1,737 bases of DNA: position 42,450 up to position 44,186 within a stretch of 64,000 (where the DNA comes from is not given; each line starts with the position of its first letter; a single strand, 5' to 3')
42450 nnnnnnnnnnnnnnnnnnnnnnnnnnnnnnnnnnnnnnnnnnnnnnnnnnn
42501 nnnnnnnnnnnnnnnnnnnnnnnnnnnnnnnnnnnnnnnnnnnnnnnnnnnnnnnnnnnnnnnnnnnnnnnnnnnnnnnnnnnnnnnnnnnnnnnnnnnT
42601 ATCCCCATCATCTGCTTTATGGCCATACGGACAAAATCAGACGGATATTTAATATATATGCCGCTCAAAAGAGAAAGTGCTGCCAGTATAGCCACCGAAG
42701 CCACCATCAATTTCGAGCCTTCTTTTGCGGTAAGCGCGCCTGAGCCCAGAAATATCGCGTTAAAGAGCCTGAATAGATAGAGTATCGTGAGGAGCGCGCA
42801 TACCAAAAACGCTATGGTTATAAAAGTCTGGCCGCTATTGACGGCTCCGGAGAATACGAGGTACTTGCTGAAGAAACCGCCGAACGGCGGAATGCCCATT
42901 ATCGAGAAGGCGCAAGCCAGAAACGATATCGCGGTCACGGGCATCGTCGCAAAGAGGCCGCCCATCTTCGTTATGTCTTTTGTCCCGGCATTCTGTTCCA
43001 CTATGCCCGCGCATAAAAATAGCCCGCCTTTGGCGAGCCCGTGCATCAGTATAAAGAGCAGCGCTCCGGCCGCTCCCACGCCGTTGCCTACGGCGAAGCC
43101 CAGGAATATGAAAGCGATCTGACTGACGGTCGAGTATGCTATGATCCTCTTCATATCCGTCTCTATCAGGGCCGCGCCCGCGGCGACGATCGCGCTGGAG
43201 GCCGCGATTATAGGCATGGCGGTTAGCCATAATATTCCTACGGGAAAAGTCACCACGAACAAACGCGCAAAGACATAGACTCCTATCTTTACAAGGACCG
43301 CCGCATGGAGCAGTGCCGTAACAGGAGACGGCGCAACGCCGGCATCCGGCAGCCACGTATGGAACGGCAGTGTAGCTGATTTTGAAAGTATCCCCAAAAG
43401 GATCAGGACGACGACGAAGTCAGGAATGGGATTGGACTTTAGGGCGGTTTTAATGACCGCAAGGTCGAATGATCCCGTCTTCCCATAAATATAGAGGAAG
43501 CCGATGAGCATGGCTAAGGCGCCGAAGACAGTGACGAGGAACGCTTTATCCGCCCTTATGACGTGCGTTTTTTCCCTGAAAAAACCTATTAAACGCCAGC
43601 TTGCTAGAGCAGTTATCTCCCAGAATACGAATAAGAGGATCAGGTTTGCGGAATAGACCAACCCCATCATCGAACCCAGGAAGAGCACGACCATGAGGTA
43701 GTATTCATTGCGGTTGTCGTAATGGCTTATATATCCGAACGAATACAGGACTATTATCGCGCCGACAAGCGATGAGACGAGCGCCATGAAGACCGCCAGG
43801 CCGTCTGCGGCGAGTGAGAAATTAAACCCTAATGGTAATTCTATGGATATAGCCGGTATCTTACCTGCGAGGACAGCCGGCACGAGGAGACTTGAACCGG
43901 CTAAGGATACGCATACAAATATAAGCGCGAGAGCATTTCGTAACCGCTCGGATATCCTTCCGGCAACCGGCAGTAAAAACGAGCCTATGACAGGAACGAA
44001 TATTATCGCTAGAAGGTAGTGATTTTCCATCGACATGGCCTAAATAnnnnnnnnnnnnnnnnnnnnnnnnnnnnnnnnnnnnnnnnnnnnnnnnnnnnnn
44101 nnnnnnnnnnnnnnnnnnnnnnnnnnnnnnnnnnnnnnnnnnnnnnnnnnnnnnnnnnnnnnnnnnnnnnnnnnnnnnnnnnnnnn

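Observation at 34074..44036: Hydrogenase-type complex with intact Ni-binding cysteines but a complex-I-like complement of three antiporter-like subunits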

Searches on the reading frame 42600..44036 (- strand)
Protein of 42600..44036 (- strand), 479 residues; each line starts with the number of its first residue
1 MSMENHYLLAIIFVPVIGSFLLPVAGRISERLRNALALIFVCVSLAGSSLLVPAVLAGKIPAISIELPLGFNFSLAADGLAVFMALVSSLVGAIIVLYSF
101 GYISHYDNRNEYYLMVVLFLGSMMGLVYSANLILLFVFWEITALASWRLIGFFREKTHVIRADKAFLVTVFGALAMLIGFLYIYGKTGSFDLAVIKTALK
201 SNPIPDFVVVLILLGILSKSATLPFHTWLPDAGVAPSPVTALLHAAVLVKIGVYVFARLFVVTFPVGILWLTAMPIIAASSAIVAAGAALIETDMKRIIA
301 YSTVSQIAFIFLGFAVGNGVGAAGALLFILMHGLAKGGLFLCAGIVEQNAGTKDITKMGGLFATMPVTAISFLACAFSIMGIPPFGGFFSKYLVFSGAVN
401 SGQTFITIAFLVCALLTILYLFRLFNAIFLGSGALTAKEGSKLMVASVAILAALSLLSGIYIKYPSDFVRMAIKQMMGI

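Call 4: search_protein_families(library=pfam, proteins=[window:42600-44036:-], max_evalue=0.01)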
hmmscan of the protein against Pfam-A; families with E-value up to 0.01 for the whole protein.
window:42600-44036:- (479 aa): 2 families
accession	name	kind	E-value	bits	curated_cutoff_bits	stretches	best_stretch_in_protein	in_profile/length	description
PF00361.26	Proton_antipo_M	-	9.6e-70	235.5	21.5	1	129-417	1-294/294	NADH:quinone oxidoreductase/Mrp antiporter, TM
PF00662.26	Proton_antipo_N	-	1.4e-07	31.7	24.5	1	70-113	8-51/51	NADH-Ubiquinone oxidoreductase (complex I), chain 5 N-terminus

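Call 5: search_protein_families(library=ncbifam, proteins=[window:42600-44036:-], max_evalue=0.01)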
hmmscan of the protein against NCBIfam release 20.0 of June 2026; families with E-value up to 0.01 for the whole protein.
window:42600-44036:- (479 aa): 74 families (the best 25 are shown)
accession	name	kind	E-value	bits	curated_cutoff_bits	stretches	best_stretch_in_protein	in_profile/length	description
NF005141.0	PRK06590.1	equivalog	7.9e-90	302.5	556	1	6-465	3-471/615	NADH-quinone oxidoreductase subunit L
NF009287.0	PRK12647.1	equivalog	1e-89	302.1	937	1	8-469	3-474/773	putative monovalent cation/H+ antiporter subunit A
NF005097.0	PRK06525.1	equivalog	5.4e-87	292.5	430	1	8-459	5-472/480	hydrogenase 4 subunit D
TIGR01974.1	NDH_I_L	subfamily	2.1e-86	291.2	407.5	1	8-464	3-481/630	NADH-quinone oxidoreductase subunit L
NF009288.0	PRK12648.1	equivalog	2.2e-86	290.8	1104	1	7-464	2-473/954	monovalent cation/H+ antiporter subunit A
NF009289.0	PRK12649.1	equivalog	2.1e-82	277.8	1117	1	10-467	9-490/789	putative monovalent cation/H+ antiporter subunit A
TIGR00940.1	2a6301s01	subfamily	2.4e-82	277.5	920.45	1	20-461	13-488/793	monovalent cation:proton antiporter subunit A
NF009285.0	PRK12645.1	equivalog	4.5e-78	263.3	1028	1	8-460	4-491/804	Na+/H+ antiporter subunit A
NF009284.0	PRK12644.1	equivalog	3.7e-76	257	962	1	69-469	64-478/975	Na+/H+ antiporter subunit A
NF009290.0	PRK12650.1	equivalog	2.4e-70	237.6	980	1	8-474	3-484/966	DUF4040 family protein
TIGR01972.1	NDH_I_M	subfamily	4.1e-69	233.5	263.8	1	10-477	3-483/486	NADH-quinone oxidoreductase subunit M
NF006236.0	PRK08375.1-1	equivalog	7.5e-66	223.1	663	1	4-472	5-491/493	putative monovalent cation/H+ antiporter subunit D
NF006419.0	PRK08668.1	equivalog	1.7e-65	221.9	617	1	8-463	4-468/613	NADH dehydrogenase subunit M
NF005626.0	PRK07376.1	equivalog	2.9e-65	220.8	963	1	65-432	81-457/675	NAD(P)H-quinone oxidoreductase subunit 5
NF006240.0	PRK08376.1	subfamily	1.5e-64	218.8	662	1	5-467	4-497/521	putative monovalent cation/H+ antiporter subunit D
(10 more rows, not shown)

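Call 25: search_solved_structures(query=window:42600-44036:-, max_evalue=1e-30)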
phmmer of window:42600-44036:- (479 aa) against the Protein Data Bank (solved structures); distinct sequences matched with E-value up to 1e-30: 57.
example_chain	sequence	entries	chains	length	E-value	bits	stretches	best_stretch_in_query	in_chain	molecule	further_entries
7qru_A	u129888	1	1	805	9.9e-62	212.7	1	67-431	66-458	Na+/H+ antiporter subunit A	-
6z16_A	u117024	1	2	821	3.8e-60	207.5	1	69-459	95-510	Multisubunit Na+/H+ antiporter, A subunit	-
6hum_F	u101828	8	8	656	3.7e-56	194.3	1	16-431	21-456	NADH dehydrogenase subunit 5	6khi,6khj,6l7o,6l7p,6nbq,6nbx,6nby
4he8_L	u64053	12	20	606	2.3e-51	178.5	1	8-462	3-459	NADH-quinone oxidoreductase subunit 12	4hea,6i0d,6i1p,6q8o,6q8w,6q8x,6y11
3rko_L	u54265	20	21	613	9.7e-49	169.9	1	70-450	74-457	NADH-QUINONE OXIDOREDUCTASE SUBUNIT L | Proton-translocating NADH-quinone oxidoreductase, chain L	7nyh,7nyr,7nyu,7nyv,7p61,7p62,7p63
7z7r_L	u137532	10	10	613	9.9e-49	169.9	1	70-450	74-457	NADH dehydrogenase subunit L | NADH-quinone oxidoreductase subunit L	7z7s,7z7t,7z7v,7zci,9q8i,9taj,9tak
9grx_F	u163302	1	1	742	1.3e-48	169.4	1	69-432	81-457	NAD(P)H-quinone oxidoreductase subunit 5, chloroplastic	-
7eu3_F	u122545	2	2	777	3.6e-47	164.7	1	67-431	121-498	NAD(P)H-quinone oxidoreductase subunit F | NADH-plastoquinone oxidoreductase subunit 5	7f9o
7d3u_A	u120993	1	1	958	1.9e-46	162.3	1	61-434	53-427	Monovalent Na+/H+ antiporter subunit A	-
8e9g_L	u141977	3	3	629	2.7e-46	161.8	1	11-458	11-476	NADH-quinone oxidoreductase, L subunit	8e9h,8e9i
7wff_F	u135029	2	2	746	2.8e-46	161.8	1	17-431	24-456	NAD(P)H-quinone oxidoreductase subunit 5, chloroplastic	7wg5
6cfw_H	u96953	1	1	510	3e-43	151.8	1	8-467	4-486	Monovalent cation/H+ antiporter subunit D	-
7qru_D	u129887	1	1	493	4.7e-43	151.2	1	7-459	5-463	Na+/H+ antiporter subunit D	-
8qby_L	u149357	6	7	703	2e-40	142.4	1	12-432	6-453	NADH dehydrogenase subunit L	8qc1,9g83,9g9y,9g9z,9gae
5gpn_j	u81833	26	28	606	8.1e-40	140.5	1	73-462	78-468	NADH-ubiquinone oxidoreductase chain 5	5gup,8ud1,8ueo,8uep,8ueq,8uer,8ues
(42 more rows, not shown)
